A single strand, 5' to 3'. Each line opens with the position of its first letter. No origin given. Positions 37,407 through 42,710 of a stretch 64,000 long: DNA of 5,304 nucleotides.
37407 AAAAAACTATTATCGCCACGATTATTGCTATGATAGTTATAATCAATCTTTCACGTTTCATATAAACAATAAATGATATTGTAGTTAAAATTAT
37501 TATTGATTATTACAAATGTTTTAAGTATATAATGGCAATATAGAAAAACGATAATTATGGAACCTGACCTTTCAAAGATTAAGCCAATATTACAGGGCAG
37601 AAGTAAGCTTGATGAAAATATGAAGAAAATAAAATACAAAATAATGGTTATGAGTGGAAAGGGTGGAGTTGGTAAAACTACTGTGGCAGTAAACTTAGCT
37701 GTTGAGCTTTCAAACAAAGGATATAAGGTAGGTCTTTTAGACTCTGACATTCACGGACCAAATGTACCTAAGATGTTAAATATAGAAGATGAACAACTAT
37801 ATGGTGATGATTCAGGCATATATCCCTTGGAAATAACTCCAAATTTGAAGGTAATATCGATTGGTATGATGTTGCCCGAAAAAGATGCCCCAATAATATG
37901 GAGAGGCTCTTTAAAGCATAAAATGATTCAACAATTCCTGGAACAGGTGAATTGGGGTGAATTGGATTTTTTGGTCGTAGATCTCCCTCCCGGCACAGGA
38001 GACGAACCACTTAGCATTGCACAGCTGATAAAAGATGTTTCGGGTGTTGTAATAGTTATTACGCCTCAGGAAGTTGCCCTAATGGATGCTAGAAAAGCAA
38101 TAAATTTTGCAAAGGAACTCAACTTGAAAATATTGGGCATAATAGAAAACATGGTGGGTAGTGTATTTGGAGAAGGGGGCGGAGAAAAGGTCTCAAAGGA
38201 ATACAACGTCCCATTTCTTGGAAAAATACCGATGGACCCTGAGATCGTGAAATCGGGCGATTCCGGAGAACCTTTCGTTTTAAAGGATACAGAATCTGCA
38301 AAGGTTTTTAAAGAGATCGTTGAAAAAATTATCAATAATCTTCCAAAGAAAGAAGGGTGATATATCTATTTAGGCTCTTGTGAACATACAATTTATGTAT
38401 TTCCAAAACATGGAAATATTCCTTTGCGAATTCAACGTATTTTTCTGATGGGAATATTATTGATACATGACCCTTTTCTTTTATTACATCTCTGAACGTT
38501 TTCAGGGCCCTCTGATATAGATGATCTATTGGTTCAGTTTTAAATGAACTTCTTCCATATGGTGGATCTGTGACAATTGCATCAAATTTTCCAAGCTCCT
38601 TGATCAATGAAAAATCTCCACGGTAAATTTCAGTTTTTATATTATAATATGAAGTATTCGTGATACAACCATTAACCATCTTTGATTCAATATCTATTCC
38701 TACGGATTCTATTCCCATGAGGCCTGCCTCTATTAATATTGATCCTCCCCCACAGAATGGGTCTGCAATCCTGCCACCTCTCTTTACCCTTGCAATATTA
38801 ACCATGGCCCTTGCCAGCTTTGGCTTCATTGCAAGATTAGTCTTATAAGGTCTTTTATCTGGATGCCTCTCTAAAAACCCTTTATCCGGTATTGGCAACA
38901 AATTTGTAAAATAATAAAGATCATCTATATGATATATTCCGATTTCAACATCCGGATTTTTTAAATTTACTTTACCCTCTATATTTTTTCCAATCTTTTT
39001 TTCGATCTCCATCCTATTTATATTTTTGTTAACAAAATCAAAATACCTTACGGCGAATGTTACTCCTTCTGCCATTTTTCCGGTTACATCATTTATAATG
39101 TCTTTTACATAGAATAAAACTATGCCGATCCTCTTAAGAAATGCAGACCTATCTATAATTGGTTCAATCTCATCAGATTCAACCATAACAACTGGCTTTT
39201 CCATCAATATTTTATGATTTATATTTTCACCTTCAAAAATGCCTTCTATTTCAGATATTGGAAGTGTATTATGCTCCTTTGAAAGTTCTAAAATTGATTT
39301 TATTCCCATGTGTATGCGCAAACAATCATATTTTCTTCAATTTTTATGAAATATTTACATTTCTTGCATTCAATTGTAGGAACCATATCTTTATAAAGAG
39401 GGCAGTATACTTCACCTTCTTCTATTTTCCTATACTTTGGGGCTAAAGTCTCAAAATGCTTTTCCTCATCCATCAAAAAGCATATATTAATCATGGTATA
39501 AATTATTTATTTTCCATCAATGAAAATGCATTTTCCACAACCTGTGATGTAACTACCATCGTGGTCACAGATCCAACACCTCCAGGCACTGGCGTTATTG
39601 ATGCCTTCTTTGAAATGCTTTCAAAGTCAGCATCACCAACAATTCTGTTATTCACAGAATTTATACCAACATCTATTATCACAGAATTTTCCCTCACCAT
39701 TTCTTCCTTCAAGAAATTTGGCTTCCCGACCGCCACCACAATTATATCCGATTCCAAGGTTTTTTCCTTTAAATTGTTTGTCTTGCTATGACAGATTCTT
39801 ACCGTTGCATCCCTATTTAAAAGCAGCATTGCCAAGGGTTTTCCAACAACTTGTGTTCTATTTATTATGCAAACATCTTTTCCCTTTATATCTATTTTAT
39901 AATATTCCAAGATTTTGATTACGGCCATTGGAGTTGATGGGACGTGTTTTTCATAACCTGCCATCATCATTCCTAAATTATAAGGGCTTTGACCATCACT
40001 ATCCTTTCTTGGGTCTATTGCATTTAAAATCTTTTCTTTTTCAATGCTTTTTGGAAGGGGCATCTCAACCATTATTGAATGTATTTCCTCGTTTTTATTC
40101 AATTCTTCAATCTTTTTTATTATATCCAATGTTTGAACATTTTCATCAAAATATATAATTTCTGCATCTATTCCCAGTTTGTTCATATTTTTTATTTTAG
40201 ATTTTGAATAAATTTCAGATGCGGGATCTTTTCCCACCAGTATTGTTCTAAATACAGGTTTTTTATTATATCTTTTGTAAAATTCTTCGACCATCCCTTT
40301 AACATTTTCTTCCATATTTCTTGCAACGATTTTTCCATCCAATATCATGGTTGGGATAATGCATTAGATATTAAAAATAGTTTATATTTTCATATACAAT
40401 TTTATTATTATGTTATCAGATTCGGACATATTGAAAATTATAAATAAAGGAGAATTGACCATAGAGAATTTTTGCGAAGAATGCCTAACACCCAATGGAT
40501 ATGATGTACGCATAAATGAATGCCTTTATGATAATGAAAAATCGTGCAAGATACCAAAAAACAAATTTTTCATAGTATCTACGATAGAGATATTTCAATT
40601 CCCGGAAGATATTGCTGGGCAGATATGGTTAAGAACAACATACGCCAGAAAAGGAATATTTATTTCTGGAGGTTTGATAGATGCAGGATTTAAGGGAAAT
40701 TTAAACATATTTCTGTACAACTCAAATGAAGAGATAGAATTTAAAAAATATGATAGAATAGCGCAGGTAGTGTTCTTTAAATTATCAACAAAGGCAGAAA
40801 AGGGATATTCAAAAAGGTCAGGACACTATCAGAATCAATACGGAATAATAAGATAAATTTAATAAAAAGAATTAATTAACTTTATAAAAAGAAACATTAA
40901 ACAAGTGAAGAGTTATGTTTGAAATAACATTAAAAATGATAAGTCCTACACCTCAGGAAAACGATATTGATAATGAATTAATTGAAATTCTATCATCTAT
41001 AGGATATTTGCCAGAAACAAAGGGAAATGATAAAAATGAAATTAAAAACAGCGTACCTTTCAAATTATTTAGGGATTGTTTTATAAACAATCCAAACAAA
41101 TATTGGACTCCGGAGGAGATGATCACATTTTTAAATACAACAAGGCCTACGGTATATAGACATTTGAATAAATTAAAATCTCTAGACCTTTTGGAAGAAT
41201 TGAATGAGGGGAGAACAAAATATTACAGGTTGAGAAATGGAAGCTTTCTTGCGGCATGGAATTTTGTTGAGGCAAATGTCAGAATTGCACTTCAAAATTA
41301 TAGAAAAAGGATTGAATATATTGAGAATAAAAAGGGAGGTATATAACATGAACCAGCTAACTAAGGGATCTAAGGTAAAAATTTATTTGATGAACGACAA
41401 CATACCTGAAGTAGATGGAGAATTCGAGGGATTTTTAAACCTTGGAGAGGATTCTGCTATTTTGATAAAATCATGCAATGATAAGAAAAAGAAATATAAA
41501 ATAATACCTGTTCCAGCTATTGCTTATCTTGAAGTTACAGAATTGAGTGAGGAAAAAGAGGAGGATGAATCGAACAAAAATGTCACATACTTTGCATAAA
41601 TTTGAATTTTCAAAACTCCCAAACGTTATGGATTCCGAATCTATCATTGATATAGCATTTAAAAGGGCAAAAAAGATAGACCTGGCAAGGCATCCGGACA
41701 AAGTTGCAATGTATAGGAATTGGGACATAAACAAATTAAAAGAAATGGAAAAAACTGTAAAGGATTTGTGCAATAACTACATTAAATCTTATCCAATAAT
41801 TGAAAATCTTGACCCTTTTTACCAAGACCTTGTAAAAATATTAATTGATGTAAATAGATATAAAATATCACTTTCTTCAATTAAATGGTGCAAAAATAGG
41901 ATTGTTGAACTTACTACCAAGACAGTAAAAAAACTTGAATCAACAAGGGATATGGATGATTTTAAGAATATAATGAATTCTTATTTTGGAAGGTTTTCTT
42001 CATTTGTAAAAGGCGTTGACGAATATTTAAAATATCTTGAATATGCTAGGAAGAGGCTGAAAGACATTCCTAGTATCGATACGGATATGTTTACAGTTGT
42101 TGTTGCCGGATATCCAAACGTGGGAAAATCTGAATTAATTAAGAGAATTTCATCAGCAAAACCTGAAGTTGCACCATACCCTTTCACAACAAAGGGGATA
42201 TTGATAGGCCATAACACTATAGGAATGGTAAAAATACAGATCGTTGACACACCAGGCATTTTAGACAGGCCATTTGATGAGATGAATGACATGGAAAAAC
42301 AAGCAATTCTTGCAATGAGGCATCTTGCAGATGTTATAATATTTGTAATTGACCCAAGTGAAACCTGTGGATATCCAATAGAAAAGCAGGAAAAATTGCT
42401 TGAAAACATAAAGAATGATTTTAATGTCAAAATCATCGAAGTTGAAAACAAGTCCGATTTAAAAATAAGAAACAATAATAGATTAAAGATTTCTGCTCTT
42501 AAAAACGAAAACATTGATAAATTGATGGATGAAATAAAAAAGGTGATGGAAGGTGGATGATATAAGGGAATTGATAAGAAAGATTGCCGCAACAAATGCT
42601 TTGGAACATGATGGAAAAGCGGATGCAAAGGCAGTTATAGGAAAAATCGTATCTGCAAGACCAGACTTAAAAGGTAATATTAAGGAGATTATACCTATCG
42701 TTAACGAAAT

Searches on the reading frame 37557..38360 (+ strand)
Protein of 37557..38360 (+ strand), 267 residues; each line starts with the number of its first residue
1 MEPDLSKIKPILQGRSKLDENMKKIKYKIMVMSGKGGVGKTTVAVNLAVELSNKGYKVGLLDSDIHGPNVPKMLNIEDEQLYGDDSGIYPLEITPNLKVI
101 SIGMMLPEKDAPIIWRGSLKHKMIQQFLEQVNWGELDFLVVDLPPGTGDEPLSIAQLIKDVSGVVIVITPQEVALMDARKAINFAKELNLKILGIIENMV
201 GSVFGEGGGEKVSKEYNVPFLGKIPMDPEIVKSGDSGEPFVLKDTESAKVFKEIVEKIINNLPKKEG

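Call 91: search_protein_families(library=pfam, proteins=[window:37557-38360:+], max_evalue=0.00001)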
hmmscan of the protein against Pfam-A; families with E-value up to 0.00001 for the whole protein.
window:37557-38360:+ (267 aa): 7 families
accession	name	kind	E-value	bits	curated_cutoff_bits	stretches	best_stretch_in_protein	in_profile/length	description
PF10609.15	ParA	-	2.2e-91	306.1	27.1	1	24-258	1-245/246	NUBPL iron-transfer P-loop NTPase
PF01656.29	CbiA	-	4.1e-20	72.4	25.4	1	29-240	1-125/125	CobQ/CobB/MinD/ParA nucleotide binding domain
PF13614.12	AAA_31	-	1.4e-12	48.4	27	1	29-189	4-168/177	AAA domain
PF02374.21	ArsA_ATPase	-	1.1e-09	38.4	24.3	1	28-102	2-67/305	Anion-transporting ATPase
PF00142.24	Fer4_NifH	-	1.2e-07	31.9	25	0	164-261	143-247/271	4Fe-4S iron sulfur cluster binding proteins, NifH/frxC family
PF09140.17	MipZ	-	8.3e-07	29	20.7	1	29-149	3-112/262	ATPase MipZ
PF13500.12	AAA_26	-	1e-06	29.2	27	0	154-231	120-195/198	AAA domain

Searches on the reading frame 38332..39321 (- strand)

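Call 91: search_protein_families(library=pfam, proteins=[window:38332-39321:-], max_evalue=0.00001)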
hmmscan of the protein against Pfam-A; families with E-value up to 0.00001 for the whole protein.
window:38332-39321:- (329 aa): 4 families
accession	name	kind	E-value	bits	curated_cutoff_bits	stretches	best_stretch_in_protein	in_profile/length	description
PF01170.24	UPF0020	-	8.2e-34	117.5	22.3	1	154-318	1-194/197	RMKL-like, methyltransferase domain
PF01555.25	N6_N4_Mtase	-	5.1e-09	36.8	26.7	0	165-217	166-217/221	DNA methylase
PF13847.12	Methyltransf_31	-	1.8e-06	28.2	27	1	181-292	3-113/145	Methyltransferase domain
PF03602.21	Cons_hypoth95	-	3.6e-06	27.2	24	0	180-275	40-144/182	Conserved hypothetical protein 95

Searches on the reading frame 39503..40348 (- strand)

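Call 91: search_protein_families(library=pfam, proteins=[window:39503-40348:-], max_evalue=0.00001)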
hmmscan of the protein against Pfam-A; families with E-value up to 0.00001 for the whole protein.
window:39503-40348:- (281 aa): 2 families
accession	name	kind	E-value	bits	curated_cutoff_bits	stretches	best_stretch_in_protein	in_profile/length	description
PF02882.25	THF_DHG_CYH_C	-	4.7e-57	192.2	27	1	122-274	2-156/160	Tetrahydrofolate dehydrogenase/cyclohydrolase, NAD(P)-binding domain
PF00763.28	THF_DHG_CYH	-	9.7e-31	106.9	32.8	1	3-118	1-115/115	Tetrahydrofolate dehydrogenase/cyclohydrolase, catalytic domain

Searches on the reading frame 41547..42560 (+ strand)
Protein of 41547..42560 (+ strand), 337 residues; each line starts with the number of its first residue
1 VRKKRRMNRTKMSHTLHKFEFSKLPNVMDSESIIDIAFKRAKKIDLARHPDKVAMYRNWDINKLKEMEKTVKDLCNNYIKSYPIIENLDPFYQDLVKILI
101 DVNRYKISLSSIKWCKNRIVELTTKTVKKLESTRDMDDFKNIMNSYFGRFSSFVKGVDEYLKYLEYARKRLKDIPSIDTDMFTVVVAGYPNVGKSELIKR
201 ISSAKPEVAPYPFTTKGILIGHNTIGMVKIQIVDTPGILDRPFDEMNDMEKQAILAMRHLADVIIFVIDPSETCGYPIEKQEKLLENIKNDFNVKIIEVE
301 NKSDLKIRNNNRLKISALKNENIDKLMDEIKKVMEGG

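Call 91: search_protein_families(library=pfam, proteins=[window:41547-42560:+], max_evalue=0.00001)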
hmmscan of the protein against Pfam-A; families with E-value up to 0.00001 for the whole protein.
window:41547-42560:+ (337 aa): 4 families
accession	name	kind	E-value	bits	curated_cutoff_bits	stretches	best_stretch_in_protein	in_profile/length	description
PF17835.6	NOG1_N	-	8.9e-34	117.3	22.9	1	21-178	1-160/160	NOG1 N-terminal helical domain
PF06858.20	NOG1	-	1.1e-23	83.1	27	1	248-304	1-58/58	Nucleolar GTP-binding protein 1 (NOG1)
PF01926.29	MMR_HSR1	-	1.2e-22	80.5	21.9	1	183-302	1-113/113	50S ribosome-binding GTPase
PF02421.24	FeoB_N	-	4.6e-10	39.7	27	1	183-319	2-131/156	Ferrous iron transport protein B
